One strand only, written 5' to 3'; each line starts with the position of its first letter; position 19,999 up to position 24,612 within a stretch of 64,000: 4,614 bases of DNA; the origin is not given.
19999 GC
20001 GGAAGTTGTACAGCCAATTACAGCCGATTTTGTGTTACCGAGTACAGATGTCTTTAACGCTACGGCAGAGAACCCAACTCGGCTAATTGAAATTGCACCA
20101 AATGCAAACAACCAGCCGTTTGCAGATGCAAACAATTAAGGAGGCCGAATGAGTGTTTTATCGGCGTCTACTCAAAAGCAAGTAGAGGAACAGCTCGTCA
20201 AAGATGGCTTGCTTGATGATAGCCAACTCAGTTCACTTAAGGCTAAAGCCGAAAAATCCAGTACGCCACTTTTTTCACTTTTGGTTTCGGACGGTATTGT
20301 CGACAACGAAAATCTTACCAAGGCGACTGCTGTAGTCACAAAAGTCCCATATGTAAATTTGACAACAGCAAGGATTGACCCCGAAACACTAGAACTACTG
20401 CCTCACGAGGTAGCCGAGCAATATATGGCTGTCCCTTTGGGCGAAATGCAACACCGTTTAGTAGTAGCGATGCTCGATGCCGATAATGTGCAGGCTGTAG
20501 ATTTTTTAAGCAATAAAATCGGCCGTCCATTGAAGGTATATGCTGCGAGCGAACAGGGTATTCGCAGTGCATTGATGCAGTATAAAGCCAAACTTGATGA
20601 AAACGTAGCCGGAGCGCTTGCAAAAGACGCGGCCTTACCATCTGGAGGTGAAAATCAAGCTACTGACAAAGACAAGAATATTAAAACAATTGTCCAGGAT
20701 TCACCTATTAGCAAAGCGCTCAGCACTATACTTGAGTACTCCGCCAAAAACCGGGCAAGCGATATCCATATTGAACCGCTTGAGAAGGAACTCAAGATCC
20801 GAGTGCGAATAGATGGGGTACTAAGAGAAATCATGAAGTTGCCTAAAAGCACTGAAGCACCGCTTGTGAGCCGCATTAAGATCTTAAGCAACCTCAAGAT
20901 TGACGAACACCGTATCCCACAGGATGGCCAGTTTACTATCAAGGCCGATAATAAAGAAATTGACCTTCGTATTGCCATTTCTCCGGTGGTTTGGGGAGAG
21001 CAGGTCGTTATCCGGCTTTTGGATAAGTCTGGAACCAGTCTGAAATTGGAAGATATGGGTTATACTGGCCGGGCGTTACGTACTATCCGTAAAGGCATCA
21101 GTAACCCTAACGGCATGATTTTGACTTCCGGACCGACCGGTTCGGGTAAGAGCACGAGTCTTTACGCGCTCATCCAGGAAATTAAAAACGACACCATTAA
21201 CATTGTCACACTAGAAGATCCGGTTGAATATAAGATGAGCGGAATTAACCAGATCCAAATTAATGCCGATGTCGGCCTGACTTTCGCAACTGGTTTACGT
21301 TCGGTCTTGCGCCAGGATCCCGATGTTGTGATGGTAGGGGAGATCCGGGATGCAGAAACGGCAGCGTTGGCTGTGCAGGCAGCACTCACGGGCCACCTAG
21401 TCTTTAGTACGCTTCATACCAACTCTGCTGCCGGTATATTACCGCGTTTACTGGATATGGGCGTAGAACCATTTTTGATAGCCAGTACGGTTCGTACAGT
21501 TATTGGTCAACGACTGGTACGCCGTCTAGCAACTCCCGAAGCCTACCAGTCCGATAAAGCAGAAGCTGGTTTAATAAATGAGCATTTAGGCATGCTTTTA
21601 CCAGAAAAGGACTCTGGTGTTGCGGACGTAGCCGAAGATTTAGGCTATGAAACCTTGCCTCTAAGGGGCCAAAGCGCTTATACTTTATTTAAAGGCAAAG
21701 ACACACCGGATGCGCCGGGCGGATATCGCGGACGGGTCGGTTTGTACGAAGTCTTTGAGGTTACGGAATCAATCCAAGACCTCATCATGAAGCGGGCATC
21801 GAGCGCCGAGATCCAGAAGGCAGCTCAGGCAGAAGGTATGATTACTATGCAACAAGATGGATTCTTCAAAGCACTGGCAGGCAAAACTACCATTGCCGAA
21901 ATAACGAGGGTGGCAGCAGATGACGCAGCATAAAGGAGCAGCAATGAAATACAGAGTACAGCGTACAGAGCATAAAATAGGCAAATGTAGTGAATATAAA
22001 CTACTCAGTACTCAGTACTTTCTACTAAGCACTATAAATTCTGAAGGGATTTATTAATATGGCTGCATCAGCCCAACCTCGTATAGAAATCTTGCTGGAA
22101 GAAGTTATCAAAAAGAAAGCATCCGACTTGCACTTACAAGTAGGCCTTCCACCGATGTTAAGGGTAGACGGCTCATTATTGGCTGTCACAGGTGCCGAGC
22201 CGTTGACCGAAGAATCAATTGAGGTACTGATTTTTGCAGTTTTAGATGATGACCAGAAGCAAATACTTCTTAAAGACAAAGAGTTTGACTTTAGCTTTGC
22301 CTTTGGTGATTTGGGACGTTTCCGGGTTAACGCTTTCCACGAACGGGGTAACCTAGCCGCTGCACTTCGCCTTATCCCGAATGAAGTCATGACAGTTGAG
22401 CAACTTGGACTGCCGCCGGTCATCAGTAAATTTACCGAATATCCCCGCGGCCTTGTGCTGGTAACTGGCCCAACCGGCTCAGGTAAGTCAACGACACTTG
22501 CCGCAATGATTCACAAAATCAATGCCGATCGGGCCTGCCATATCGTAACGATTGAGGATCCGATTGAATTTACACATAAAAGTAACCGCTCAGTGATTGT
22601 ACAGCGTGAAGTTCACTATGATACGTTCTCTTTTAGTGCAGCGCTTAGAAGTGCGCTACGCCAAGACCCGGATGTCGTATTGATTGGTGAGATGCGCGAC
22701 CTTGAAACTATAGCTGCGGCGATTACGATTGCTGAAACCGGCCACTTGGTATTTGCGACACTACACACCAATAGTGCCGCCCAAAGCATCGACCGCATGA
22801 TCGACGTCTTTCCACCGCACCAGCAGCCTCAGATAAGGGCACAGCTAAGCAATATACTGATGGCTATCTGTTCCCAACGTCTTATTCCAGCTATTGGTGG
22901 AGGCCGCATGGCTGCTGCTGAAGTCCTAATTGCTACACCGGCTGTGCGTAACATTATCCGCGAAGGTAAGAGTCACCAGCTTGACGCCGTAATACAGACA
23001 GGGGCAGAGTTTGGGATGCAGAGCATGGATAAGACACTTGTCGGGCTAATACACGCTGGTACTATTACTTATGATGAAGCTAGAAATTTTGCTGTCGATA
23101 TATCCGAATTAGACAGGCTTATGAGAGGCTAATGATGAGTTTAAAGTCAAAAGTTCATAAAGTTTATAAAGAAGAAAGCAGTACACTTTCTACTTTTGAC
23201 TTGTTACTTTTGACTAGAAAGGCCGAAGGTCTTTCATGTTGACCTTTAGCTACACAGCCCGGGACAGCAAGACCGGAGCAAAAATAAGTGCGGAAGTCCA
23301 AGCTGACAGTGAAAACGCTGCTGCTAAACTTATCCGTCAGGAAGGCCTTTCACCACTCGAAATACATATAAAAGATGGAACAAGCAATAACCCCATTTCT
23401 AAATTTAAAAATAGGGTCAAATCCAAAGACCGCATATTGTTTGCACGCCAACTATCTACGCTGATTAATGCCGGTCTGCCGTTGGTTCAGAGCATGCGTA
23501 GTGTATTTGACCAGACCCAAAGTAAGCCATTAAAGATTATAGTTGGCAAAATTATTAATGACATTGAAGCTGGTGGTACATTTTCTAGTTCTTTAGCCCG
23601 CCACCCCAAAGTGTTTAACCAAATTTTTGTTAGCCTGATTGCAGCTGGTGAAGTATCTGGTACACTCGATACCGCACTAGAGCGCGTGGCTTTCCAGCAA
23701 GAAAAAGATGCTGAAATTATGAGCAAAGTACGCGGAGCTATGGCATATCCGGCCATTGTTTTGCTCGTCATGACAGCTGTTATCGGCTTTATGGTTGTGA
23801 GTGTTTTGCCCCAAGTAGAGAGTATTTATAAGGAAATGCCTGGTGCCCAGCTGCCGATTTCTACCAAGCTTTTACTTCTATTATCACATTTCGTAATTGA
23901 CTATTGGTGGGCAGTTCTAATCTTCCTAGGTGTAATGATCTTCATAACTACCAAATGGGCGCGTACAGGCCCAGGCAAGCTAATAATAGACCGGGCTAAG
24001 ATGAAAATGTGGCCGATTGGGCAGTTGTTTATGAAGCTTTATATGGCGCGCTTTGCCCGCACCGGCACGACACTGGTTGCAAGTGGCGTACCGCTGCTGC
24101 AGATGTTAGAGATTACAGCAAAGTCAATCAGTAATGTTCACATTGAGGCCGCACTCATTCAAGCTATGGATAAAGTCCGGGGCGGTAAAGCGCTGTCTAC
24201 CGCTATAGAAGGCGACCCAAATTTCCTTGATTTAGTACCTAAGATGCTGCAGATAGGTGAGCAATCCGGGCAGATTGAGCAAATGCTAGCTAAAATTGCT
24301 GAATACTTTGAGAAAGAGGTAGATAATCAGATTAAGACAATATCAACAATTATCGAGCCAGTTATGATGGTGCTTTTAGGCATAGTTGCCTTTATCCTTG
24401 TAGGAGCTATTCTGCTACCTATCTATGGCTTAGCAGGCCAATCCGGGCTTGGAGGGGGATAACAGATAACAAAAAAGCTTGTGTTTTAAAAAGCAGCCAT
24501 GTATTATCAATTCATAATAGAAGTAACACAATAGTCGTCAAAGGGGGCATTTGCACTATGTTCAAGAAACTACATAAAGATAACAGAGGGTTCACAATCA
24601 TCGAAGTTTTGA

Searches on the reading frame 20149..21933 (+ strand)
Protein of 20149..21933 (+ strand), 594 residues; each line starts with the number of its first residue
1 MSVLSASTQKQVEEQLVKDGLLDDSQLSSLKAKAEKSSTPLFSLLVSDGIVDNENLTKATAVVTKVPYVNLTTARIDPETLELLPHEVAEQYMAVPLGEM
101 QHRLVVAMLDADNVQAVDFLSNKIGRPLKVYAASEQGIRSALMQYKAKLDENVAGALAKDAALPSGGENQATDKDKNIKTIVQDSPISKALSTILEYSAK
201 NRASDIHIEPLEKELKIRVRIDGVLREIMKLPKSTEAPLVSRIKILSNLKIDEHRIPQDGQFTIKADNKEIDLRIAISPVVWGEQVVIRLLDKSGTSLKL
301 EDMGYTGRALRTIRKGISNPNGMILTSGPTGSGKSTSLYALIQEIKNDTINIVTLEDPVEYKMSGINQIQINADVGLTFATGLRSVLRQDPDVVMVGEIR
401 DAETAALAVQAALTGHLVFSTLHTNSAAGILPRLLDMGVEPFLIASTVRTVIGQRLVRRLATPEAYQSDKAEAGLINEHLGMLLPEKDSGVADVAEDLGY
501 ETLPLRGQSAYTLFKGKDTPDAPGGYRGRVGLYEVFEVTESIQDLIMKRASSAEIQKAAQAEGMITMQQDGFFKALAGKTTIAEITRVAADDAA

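Call 98: search_protein_families(library=pfam, proteins=[window:20149-21933:+], max_evalue=0.00001)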
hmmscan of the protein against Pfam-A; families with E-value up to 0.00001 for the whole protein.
window:20149-21933:+ (594 aa): 2 families
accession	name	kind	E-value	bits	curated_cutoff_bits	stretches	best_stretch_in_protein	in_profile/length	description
PF00437.27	T2SSE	-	4e-120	401.3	24.9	1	183-587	4-370/370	Type II/IV secretion system protein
PF05157.20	MshEN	-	3.8e-15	56.1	23.1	1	66-147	3-85/90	MshEN domain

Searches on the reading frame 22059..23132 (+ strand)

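Call 98: search_protein_families(library=pfam, proteins=[window:22059-23132:+], max_evalue=0.00001)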
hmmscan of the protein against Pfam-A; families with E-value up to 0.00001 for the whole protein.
window:22059-23132:+ (357 aa): 1 family
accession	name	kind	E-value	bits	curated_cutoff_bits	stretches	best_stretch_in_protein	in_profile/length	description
PF00437.27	T2SSE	-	6.4e-51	173.6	24.9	1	7-277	10-279/370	Type II/IV secretion system protein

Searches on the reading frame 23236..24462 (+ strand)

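Call 98: search_protein_families(library=pfam, proteins=[window:23236-24462:+], max_evalue=0.00001)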
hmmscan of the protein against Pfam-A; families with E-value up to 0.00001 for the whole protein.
window:23236-24462:+ (408 aa): 1 family
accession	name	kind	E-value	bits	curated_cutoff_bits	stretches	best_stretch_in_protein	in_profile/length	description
PF00482.28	T2SSF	-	1.3e-55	187.1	25.2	2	69-192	1-125/125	Type II secretion system (T2SS), protein F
